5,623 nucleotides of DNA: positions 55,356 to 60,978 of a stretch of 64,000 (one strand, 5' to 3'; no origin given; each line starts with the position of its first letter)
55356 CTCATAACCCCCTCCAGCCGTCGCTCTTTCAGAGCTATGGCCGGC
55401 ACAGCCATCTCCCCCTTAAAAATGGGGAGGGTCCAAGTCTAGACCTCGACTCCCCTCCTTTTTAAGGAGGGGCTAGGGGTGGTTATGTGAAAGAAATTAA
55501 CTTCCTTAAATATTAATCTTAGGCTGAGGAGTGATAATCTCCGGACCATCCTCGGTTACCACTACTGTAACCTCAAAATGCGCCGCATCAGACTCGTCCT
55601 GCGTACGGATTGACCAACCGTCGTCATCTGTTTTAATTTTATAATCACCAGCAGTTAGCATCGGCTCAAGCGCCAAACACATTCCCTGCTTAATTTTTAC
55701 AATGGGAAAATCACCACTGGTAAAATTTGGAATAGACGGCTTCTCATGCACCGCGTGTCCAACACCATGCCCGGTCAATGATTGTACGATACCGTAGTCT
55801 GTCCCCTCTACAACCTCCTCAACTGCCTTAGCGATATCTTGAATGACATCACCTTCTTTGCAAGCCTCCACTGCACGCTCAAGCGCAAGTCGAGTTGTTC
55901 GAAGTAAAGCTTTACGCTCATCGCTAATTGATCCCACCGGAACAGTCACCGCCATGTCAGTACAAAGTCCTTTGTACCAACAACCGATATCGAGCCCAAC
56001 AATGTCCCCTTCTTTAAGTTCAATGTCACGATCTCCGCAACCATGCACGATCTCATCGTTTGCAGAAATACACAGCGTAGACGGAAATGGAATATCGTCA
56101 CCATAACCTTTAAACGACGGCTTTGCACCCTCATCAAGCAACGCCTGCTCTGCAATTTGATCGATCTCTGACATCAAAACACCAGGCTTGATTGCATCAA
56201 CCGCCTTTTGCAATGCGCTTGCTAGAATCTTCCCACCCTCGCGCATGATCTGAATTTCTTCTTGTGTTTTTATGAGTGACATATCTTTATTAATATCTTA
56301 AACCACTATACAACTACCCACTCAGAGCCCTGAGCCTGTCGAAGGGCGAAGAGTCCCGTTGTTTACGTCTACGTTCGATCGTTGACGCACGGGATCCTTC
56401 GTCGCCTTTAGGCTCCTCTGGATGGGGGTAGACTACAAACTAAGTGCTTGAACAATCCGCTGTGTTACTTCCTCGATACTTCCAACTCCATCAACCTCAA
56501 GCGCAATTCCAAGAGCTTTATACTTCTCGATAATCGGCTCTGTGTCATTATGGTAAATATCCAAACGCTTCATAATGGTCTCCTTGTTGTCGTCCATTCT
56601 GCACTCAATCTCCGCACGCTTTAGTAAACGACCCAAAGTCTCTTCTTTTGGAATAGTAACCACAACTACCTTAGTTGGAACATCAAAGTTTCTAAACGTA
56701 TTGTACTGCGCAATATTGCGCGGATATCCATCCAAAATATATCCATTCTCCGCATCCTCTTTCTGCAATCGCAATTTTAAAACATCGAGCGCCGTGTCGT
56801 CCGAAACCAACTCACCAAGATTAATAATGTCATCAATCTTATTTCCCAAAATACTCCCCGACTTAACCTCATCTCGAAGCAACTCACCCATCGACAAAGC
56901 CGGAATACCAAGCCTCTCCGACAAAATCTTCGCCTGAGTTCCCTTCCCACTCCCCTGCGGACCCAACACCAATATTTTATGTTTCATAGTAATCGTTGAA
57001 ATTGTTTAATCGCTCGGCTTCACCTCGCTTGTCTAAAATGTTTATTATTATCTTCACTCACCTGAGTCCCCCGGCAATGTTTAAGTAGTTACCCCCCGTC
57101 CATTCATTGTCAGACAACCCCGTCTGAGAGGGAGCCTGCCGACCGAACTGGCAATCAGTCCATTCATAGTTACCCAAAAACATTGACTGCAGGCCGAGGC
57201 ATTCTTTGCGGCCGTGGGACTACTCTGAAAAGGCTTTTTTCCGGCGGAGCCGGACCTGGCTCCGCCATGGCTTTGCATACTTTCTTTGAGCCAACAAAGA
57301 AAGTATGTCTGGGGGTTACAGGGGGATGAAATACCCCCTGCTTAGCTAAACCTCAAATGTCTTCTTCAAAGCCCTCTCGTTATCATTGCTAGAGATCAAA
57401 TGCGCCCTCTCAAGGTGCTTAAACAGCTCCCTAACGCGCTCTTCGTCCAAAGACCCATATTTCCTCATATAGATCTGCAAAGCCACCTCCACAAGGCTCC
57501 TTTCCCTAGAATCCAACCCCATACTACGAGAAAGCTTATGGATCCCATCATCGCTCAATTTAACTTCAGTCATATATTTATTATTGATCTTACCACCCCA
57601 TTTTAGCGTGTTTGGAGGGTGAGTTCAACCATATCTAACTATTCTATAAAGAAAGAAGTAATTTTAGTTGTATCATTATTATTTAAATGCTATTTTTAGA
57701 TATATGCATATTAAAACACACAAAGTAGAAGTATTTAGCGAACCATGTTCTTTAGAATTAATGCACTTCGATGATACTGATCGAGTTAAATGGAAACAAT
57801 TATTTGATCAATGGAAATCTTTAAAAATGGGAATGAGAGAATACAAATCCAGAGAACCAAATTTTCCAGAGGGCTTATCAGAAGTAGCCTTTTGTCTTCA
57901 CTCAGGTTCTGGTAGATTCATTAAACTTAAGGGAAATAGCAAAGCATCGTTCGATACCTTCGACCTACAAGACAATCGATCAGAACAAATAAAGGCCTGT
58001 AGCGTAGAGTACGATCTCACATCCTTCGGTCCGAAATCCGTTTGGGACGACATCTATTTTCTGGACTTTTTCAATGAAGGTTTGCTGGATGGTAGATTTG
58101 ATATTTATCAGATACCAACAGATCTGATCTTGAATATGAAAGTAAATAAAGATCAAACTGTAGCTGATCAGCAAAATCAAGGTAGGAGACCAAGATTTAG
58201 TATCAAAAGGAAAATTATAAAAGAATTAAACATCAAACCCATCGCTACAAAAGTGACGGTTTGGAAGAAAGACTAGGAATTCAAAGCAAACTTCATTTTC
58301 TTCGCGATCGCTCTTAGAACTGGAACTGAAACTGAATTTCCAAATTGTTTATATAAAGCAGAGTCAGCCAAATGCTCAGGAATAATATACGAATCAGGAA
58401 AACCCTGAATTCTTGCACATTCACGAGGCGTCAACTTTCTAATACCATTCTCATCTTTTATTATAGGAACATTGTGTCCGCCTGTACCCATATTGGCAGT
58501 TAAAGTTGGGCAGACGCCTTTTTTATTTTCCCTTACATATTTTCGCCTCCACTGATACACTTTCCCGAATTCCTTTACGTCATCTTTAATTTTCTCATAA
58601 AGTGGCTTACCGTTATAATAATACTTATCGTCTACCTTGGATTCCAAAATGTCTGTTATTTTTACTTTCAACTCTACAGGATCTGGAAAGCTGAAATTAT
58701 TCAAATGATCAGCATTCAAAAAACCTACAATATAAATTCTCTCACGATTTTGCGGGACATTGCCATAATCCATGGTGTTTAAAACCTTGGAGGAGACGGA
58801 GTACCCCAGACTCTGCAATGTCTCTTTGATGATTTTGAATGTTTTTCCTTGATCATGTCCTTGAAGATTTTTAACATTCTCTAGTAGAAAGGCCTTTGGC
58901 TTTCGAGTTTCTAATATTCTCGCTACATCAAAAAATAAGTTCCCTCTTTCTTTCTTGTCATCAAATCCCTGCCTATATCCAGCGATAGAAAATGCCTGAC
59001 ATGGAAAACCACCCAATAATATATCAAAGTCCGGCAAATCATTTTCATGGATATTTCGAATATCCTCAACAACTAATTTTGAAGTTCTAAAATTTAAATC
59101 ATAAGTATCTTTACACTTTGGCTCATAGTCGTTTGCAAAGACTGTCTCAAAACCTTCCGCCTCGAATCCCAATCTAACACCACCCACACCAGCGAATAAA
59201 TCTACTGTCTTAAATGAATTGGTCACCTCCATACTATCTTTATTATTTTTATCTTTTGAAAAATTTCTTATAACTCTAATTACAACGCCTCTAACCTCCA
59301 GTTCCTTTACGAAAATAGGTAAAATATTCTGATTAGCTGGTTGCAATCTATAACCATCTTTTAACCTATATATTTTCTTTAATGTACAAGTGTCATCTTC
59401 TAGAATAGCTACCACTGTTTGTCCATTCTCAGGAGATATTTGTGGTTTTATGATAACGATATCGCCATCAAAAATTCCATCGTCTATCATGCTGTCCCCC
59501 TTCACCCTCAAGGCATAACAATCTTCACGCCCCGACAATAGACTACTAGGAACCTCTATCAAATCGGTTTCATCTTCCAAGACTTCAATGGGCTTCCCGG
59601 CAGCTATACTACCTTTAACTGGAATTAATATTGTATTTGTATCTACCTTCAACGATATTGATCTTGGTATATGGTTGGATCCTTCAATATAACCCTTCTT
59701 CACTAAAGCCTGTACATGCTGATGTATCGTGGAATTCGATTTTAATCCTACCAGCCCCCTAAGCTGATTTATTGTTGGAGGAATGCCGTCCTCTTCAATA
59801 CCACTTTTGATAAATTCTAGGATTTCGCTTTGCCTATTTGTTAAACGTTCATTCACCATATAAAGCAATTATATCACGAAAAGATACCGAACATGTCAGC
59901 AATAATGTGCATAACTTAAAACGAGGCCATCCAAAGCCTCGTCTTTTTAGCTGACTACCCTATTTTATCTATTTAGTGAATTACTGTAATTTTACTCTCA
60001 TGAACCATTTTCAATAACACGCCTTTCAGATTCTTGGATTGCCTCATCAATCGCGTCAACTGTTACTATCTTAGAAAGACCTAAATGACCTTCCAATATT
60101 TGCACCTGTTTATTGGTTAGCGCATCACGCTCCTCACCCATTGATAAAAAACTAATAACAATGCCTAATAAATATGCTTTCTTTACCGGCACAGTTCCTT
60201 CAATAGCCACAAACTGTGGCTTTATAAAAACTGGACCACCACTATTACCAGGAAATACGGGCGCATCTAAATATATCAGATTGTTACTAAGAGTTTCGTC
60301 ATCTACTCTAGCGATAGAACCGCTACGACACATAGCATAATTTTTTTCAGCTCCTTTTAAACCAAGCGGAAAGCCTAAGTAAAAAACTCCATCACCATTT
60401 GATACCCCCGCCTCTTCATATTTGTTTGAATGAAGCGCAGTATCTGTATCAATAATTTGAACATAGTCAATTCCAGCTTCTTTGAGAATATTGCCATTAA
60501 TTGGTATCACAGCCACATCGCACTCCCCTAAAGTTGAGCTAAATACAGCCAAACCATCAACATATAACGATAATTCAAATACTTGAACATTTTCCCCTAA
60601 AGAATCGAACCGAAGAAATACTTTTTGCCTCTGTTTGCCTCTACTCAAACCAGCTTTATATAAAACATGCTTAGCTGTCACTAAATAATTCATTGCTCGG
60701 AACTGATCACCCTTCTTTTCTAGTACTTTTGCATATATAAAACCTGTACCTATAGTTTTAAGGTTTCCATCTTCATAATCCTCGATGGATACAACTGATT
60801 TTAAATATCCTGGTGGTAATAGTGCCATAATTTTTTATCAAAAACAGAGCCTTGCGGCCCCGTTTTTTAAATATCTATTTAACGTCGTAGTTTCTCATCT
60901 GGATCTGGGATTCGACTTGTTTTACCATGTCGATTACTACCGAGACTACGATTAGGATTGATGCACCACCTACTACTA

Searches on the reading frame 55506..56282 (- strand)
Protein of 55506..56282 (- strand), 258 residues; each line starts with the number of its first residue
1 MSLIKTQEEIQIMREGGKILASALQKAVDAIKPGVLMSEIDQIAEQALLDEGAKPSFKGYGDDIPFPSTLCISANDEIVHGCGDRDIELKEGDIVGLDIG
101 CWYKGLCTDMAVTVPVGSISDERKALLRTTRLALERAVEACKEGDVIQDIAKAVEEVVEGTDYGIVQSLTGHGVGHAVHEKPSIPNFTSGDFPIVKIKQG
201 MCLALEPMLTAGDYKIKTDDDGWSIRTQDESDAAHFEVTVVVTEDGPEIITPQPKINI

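Call 77: search_protein_families(library=pfam, proteins=[window:55506-56282:-], max_evalue=0.01)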
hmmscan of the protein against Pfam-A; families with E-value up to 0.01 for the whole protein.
window:55506-56282:- (258 aa): 1 family
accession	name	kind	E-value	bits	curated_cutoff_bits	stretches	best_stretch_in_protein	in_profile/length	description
PF00557.29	Peptidase_M24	-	1.6e-44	152.6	23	1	12-244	2-208/208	Metallopeptidase family M24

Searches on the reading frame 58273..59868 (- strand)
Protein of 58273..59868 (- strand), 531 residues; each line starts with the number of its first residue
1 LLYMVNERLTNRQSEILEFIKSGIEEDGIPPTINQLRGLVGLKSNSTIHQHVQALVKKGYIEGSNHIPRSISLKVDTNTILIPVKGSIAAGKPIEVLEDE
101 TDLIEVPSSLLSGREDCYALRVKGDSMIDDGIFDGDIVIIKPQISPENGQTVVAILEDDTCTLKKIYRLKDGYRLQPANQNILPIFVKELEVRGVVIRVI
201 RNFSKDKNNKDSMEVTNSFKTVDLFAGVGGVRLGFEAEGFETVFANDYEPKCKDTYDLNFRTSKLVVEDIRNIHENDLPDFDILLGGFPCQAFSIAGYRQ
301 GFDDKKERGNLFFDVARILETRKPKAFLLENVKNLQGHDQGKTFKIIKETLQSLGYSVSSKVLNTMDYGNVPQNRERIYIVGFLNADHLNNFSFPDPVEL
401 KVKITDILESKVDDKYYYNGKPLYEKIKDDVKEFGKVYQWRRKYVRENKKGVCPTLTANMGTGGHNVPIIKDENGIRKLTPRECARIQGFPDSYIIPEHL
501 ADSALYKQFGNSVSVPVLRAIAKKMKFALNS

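Call 44: search_protein_families(library=pfam, proteins=[window:58273-59868:-], max_evalue=0.001)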
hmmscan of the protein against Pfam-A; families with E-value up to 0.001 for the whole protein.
window:58273-59868:- (531 aa): 3 families
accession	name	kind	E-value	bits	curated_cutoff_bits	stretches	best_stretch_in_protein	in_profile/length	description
PF00145.23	DNA_methylase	-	1.4e-97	327.5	22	1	219-526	1-323/324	C-5 cytosine-specific DNA methylase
PF00717.28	Peptidase_S24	-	8.5e-27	93.6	23.3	1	84-197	2-116/116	Peptidase S24-like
PF01726.22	LexA_DNA_bind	-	1.8e-19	69.7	23.7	1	7-69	2-64/65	LexA DNA binding domain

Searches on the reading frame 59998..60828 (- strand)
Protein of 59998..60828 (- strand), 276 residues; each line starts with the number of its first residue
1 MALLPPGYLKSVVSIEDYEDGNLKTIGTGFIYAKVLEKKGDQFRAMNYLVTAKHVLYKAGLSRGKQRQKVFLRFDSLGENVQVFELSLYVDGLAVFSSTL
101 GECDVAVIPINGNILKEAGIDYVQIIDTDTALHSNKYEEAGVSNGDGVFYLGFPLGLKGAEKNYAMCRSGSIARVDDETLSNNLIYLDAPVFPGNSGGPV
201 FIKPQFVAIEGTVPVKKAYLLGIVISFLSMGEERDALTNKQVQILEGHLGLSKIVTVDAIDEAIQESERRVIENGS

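Call 77: search_protein_families(library=pfam, proteins=[window:59998-60828:-], max_evalue=0.01)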
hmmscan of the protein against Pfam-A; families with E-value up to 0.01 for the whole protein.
window:59998-60828:- (276 aa): 2 families
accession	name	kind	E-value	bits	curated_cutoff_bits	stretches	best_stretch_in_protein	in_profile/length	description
PF13365.12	Trypsin_2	-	6.5e-10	40.3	27.6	1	27-201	1-135/144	Trypsin-like peptidase domain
PF00089.32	Trypsin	-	0.0013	19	20.6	1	47-207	35-192/220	Trypsin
